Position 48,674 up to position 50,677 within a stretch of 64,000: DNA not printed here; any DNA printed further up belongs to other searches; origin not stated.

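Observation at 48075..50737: Low-GC two-lipoprotein island bracketed by 104-bp direct repeats, one of which is a fossil 3' end of the adjacent TudS/DUF523 gene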

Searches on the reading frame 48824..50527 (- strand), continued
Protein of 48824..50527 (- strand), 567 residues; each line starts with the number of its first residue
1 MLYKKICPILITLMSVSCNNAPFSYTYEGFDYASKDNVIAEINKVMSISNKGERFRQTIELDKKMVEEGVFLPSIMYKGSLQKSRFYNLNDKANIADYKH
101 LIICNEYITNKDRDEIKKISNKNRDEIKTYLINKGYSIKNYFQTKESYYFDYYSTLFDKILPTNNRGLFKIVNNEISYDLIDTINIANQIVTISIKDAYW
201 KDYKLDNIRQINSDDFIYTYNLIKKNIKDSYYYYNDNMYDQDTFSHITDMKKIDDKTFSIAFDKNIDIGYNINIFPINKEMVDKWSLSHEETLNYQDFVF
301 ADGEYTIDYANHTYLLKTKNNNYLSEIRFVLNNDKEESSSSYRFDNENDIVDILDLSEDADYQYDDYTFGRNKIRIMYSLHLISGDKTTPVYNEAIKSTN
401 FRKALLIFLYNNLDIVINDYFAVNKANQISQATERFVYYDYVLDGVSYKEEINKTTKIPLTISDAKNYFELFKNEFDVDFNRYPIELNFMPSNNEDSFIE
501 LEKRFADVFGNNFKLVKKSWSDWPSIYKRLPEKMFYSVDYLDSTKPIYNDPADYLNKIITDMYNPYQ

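Call 43: search_solved_structures(query=A3, max_evalue=10)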
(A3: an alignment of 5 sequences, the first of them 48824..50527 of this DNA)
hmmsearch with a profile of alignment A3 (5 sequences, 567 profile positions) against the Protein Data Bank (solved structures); distinct sequences matched with E-value up to 10: 5.
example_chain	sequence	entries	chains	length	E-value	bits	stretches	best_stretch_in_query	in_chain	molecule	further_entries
6izb_A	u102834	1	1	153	0.076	15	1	32-103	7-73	Translationally-controlled tumor protein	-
1dpp_A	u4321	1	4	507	0.35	12.8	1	190-264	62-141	DIPEPTIDE BINDING PROTEIN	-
1dpe_A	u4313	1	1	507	0.36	12.8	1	190-264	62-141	DIPEPTIDE-BINDING PROTEIN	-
8z1y_F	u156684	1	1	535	0.39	12.7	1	190-264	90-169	Dipeptide-binding protein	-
8z1z_F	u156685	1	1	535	0.39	12.7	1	190-264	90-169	Dipeptide-binding protein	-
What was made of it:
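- On SBP_bac_5 (cluster C, OppA/DppA-type) substrate-binding lipoprotein, for Lp567: The family profile alone gives only E 0.35 to DppA (call 43).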

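Call 49: predict_structure(alignment_id=A4)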
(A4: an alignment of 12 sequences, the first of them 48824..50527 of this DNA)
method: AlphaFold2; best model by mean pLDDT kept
length: 567 residues; sequences in the alignment: 12
mean_pLDDT: 79.6   pTM: 0.73
mean pLDDT of the five models: 79.6, 76.8, 74.8, 70.9, 70.0
residues with pLDDT >= 90: 190; 70-90: 231; 50-70: 108; < 50: 38
segments of 3 or more residues with pLDDT < 50: 1-20, 151-153, 336-340, 522-524
pLDDT, mean of each block of 10 residues (from residue 1): 36 40 68 88 95 95 91 74 81 74 89 82 85 95 73 63 88 84 91 96 96 95 83 64 79 97 75 85 75 80 94 91 91 55 69 57 55 70 84 90 93 76 60 77 89 82 95 86 88 80 93 87 55 84 63 88 68
secondary structure, 60 per line:
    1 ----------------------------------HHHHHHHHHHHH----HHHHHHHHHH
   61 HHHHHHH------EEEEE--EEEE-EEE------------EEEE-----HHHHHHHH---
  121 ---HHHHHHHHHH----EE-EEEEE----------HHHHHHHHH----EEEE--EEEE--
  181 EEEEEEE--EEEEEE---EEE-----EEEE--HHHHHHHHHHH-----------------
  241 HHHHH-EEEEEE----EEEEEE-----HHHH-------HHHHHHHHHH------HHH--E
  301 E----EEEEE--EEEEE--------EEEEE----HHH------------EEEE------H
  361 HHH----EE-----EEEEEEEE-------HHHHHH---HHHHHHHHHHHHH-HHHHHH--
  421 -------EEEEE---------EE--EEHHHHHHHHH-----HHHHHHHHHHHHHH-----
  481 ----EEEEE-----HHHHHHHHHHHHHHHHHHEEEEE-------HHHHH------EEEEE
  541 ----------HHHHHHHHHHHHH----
elements in order: H35-46 H51-67 E74-78 E81-84 E86-88 E101-104 H110-117 H124-133 E141-145 H156-164 E169-172 E175-178 E181-187 E190-195 E199-201 E207-210 H213-223 H241-245 E247-252 E257-262 H268-271 H279-288 E306-310 E313-317 E326-330 E350-353 H360-363 E375-382 H390-395 H399-411 H413-418 E428-432 H448-456 H462-475 E485-489 H495-512 E513-517 H525-529 E536-540 H551-563
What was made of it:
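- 48824..50527 (-): Lp567: predicted lipoprotein with a highly divergent OppA/DppA-type (SBP family 5, cluster C) substrate-binding fold. The AF2 model has pLDDT 79.6 (call 49).
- On SBP_bac_5 (cluster C, OppA/DppA-type) substrate-binding lipoprotein, for Lp567: AF2 pLDDT 79.6 (call 49).
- Checked: AlphaFold gives a confident model with pLDDT 79.6 (call 49).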

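Call 52: fold_search(model_id=the predicted structure, library=pdb)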
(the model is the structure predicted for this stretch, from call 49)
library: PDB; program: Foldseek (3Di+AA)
matches with E <= 10: 248; with E <= 0.001: 138
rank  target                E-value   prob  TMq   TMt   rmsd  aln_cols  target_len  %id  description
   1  8qlh                  1.7e-11  1.00  0.26  0.24  27.0       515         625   12  Crystal structure of the pneumococcal Substrate-binding protein AliC as a domain-swapped dimer (released 2024-05-22)
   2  5kzt_A                1.5e-10  1.00  0.38  0.42   9.1       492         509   14  Listeria monocytogenes OppA bound to peptide (released 2016-08-10)
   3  8ay0_A                1.5e-10  1.00  0.34  0.38  10.3       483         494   14  Crystal Structure of the peptide binding protein DppE from Bacillus subtilis in complex with murein tripeptide (released 2023-02-22)
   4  8ay0_C                3.5e-10  1.00  0.34  0.39   8.7       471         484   14  Crystal Structure of the peptide binding protein DppE from Bacillus subtilis in complex with murein tripeptide (released 2023-02-22)
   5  8qlc                  4.1e-10  1.00  0.44  0.41   8.4       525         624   14  Crystal structure of the pneumococcal Substrate-binding protein AliD in open conformation (released 2024-05-22)
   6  8a42_A                5.1e-10  1.00  0.35  0.32  11.2       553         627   13  Crystal structure of the pneumococcal Substrate-binding protein AmiA in complex with an unknown peptide (released 2023-12-20)
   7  4faj_A                6.0e-10  1.00  0.39  0.42   8.7       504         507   13  Structure and mode of peptide binding of pheromone receptor PrgZ (released 2012-09-12)
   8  8qlj_A                6.7e-10  1.00  0.37  0.34   9.2       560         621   13  Crystal structure of the pneumococcal Substrate-binding protein AliB in complex with an unknown peptide (released 2024-05-22)
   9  8ay0_B                7.9e-10  1.00  0.33  0.36  10.9       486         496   14  Crystal Structure of the peptide binding protein DppE from Bacillus subtilis in complex with murein tripeptide (released 2023-02-22)
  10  8azb                  1.3e-09  1.00  0.36  0.40  10.2       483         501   15  Crystal Structure of the peptide binding protein DppE from Bacillus subtilis in the unliganded state (released 2023-02-22)
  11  1ola_A                2.4e-09  1.00  0.34  0.37   9.3       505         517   13  THE STRUCTURAL BASIS OF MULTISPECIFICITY IN THE OLIGOPEPTIDE-BINDING PROTEIN OPPA (released 1994-07-31)
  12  5kzt_B                3.1e-09  1.00  0.36  0.39   9.4       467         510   15  Listeria monocytogenes OppA bound to peptide (released 2016-08-10)
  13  8are_A                4.1e-09  1.00  0.37  0.40   9.6       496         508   13  Crystal structure of the peptide binding protein, OppA, from Bacillus subtilis in complex with a PhrE-derived pentapep (released 2023-02-22)
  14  6npo_A                4.4e-09  1.00  0.34  0.36  12.6       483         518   14  Crystal structure of oligopeptide ABC transporter from Bacillus anthracis str. Ames (substrate-binding domain) (released 2019-02-06)
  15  5f1q_B                5.4e-09  1.00  0.34  0.37  10.5       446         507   13  Crystal Structure of Periplasmic Dipeptide Transport Protein from Yersinia pestis (released 2015-12-23)
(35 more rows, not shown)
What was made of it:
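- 48824..50527 (-): Foldseek gives probability 1.0 to OppA/DppE/AliD/AmiA (call 52).
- On SBP_bac_5 (cluster C, OppA/DppA-type) substrate-binding lipoprotein, for Lp567: All top 50 Foldseek PDB hits are solute-binding proteins of this type, nearly all peptide-, nickel- or chitooligosaccharide-binding, with probability 1.0 (call 52).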

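Call 54: search_protein_families(library=phrogs, proteins=[window:48824-50527:-], max_evalue=0.01)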
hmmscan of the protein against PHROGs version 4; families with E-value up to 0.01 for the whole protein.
window:48824-50527:- (567 aa): 0 families

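Call 55: find_related_loci(query=A3, collection=viral_contigs, flank=5000)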
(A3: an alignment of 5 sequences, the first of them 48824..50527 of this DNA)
Query A3 (567 aa) in viral_contigs; peptide patterns used: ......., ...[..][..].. (x = any residue, [..] = any of these).
61 stretches matched a pattern, but none encodes a relative of the query by tblastn (E <= 1e-3).

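Call 57: search_dna_similar(query=window:48824-50527:-, collection=plasmids, mode=protein)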
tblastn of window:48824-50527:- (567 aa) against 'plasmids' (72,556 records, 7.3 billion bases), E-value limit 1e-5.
No match.
